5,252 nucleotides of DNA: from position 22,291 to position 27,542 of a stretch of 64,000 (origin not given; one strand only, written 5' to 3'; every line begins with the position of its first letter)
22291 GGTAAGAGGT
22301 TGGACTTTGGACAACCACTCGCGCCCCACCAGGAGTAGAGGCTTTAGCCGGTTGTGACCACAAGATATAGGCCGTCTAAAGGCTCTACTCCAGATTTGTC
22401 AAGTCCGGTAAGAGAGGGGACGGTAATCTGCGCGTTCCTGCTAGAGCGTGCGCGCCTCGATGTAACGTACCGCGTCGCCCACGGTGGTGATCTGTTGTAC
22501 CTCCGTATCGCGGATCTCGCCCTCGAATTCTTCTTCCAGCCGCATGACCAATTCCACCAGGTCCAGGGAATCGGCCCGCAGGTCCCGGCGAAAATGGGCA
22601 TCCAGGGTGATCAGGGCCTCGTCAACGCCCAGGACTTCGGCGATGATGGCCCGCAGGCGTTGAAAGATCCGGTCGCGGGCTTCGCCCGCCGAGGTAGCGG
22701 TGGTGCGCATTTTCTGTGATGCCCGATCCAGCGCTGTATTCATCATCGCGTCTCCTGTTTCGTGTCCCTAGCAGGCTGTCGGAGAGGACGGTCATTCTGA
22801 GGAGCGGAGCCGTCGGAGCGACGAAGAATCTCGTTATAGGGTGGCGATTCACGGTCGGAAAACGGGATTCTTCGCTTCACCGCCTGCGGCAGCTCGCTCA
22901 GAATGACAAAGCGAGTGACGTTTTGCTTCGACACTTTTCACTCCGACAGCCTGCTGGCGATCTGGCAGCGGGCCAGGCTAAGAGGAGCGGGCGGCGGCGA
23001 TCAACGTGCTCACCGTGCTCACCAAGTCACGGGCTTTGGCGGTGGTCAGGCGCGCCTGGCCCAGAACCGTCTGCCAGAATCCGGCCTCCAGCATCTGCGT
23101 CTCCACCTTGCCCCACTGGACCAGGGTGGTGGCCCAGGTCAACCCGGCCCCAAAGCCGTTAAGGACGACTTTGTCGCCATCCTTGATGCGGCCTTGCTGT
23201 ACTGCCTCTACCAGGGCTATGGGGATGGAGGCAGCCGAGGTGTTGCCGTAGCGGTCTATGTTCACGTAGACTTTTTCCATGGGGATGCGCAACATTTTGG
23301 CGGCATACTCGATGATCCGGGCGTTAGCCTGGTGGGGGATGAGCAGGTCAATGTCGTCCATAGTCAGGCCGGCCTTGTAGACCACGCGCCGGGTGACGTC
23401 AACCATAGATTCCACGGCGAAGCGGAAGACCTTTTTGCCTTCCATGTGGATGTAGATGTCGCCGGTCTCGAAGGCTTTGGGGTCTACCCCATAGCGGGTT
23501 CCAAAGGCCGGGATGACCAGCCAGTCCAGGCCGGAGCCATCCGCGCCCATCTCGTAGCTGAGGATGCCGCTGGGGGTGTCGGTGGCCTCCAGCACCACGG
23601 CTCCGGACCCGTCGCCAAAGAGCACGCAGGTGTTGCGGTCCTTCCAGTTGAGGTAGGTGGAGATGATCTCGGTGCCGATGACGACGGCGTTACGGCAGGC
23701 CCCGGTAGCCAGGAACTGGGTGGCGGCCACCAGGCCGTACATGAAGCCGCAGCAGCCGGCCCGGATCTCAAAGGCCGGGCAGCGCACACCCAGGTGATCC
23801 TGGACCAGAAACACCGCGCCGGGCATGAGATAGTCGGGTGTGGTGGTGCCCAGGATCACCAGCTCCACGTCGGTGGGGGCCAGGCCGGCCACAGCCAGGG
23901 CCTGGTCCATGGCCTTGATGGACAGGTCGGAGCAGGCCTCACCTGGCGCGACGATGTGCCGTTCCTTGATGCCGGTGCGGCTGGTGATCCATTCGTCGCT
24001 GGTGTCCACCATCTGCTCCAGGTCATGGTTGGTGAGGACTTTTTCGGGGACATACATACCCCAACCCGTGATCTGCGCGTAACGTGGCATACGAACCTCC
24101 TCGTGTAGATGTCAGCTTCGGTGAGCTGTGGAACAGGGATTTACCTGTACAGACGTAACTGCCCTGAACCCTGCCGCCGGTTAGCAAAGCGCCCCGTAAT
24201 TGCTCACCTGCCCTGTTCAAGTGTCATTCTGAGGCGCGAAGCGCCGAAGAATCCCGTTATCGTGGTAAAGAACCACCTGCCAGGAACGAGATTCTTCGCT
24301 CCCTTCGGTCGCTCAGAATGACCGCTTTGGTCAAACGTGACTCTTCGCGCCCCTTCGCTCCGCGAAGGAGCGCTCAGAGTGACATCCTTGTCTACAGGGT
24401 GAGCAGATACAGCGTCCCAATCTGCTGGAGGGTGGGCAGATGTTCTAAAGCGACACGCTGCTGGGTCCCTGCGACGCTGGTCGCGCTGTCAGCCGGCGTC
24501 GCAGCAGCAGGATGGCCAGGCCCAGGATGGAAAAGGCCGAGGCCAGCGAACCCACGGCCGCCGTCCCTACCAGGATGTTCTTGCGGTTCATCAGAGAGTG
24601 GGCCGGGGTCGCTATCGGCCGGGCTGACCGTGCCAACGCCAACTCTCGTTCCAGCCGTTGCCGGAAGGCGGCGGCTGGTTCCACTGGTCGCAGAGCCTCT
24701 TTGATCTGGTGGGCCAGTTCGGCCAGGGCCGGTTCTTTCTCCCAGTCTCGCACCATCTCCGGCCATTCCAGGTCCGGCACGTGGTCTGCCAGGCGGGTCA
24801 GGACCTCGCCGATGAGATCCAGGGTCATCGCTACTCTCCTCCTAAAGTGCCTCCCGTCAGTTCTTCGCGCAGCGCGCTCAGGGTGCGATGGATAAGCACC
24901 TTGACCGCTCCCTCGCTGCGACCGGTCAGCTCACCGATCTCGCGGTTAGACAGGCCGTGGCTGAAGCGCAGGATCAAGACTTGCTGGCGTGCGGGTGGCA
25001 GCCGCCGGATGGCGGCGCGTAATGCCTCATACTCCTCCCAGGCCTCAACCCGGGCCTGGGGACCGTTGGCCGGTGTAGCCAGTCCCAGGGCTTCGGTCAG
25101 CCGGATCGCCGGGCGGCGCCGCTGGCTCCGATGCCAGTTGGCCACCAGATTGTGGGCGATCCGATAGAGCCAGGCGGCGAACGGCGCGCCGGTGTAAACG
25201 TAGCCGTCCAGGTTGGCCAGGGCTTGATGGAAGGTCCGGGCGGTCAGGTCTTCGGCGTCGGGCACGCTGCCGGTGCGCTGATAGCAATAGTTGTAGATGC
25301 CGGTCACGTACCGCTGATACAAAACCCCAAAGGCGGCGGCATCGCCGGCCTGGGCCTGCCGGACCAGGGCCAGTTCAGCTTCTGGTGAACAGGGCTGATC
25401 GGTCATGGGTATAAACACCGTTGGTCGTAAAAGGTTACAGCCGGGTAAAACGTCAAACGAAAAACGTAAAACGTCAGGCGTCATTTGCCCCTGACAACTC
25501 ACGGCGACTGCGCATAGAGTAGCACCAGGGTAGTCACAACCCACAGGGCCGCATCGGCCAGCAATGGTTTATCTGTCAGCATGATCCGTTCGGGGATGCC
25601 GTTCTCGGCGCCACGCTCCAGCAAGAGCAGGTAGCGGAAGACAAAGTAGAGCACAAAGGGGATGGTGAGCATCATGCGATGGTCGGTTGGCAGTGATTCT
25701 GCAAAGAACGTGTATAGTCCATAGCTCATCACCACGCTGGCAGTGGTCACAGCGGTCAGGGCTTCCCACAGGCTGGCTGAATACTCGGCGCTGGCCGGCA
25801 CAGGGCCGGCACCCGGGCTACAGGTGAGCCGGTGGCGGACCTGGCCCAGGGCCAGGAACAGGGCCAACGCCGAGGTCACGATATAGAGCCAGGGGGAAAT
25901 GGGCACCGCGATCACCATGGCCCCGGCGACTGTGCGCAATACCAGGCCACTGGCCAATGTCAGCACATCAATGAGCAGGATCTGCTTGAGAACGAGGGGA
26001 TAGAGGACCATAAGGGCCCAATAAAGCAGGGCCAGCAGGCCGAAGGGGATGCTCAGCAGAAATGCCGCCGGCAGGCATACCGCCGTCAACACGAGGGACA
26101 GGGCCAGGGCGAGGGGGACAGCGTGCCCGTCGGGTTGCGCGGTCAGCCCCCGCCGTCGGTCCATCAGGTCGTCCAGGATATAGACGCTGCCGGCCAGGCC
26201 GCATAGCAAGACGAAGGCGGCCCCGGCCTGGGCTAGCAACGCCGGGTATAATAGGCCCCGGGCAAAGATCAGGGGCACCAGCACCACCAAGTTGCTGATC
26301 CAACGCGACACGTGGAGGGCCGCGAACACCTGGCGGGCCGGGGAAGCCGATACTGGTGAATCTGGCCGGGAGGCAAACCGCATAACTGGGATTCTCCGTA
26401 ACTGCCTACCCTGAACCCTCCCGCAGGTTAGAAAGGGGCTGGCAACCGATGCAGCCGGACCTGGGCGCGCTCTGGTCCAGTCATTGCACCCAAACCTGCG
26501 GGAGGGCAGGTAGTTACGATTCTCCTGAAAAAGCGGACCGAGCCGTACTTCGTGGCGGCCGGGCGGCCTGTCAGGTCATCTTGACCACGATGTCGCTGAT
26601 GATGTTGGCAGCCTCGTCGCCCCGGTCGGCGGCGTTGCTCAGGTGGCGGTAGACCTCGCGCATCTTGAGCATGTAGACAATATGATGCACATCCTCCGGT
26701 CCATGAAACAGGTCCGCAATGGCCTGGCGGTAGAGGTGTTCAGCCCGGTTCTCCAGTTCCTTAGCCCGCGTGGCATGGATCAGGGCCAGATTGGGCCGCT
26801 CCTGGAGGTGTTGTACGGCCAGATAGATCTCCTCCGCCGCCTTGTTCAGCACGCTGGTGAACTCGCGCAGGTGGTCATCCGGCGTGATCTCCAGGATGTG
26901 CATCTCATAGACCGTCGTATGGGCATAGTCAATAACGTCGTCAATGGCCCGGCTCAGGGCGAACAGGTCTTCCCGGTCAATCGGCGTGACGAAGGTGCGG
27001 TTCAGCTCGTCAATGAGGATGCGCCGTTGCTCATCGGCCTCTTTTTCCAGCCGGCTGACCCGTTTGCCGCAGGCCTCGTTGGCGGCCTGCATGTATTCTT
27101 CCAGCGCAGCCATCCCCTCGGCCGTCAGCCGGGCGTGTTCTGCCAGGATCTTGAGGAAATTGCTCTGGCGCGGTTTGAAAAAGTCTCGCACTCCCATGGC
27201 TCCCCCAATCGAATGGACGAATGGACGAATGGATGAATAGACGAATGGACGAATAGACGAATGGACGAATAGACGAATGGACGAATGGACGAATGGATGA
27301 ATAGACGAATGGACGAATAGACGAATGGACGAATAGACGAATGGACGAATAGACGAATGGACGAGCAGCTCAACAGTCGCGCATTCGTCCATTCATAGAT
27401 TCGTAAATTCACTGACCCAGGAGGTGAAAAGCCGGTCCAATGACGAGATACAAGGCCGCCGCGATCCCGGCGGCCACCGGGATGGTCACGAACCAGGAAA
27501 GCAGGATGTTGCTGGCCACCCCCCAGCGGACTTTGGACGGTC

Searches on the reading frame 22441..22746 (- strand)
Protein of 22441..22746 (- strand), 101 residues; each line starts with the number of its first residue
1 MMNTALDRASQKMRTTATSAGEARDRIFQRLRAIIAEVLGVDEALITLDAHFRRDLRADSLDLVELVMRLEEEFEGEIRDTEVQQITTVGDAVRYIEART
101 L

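Call 105: search_protein_families(library=pfam, proteins=[window:22441-22746:-], max_evalue=0.0001)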
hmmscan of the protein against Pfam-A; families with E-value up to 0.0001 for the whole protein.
window:22441-22746:- (101 aa): 1 family
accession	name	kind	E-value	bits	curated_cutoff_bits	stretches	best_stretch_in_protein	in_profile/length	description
PF00550.31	PP-binding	-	2.2e-16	60.3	20.8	1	29-96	1-67/67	Phosphopantetheine attachment site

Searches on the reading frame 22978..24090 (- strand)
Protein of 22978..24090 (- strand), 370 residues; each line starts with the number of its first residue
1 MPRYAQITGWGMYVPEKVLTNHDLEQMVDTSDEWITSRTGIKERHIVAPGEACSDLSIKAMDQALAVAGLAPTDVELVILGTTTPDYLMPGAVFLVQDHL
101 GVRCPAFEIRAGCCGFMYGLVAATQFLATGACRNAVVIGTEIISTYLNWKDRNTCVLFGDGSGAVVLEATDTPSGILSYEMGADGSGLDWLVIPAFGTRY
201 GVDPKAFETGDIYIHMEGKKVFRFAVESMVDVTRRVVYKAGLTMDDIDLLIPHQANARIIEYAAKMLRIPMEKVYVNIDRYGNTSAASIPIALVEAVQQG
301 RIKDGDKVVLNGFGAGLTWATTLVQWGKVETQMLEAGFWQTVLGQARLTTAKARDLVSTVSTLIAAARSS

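Call 105: search_protein_families(library=pfam, proteins=[window:22978-24090:-], max_evalue=0.0001)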
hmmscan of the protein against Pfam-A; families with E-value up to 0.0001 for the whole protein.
window:22978-24090:- (370 aa): 3 families
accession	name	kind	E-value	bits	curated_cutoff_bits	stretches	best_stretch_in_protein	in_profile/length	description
PF08541.16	ACP_syn_III_C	-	3.7e-38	130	26.6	1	239-326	3-90/90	3-Oxoacyl-[acyl-carrier-protein (ACP)] synthase III C terminal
PF08545.16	ACP_syn_III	-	6.2e-28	96.9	24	1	107-185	1-80/80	3-Oxoacyl-[acyl-carrier-protein (ACP)] synthase III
PF00108.29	Thiolase_N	-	6.3e-05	22.9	26.4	0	37-145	7-117/260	Thiolase, N-terminal domain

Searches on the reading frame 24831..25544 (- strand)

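Call 105: search_protein_families(library=pfam, proteins=[window:24831-25544:-], max_evalue=0.0001)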
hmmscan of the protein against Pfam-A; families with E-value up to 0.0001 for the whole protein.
window:24831-25544:- (237 aa): 3 families
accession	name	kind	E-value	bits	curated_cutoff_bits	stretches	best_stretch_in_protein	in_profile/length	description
PF08281.18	Sigma70_r4_2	-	1.8e-14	53.5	25.7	1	173-225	2-54/54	Sigma-70, region 4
PF04542.20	Sigma70_r2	-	6.2e-13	48.8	24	1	75-144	1-71/71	Sigma-70 region 2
PF04545.22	Sigma70_r4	-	8.2e-11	41.7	24.1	1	178-227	1-50/50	Sigma-70, region 4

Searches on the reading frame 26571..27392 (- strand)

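Call 105: search_protein_families(library=pfam, proteins=[window:26571-27392:-], max_evalue=0.0001)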
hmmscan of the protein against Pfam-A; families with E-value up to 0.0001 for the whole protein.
window:26571-27392:- (273 aa): 1 family
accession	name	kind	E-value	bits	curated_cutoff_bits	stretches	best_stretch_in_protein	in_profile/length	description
PF01865.21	PhoU_div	-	9e-21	74.7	24.4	1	73-270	7-213/214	Protein of unknown function DUF47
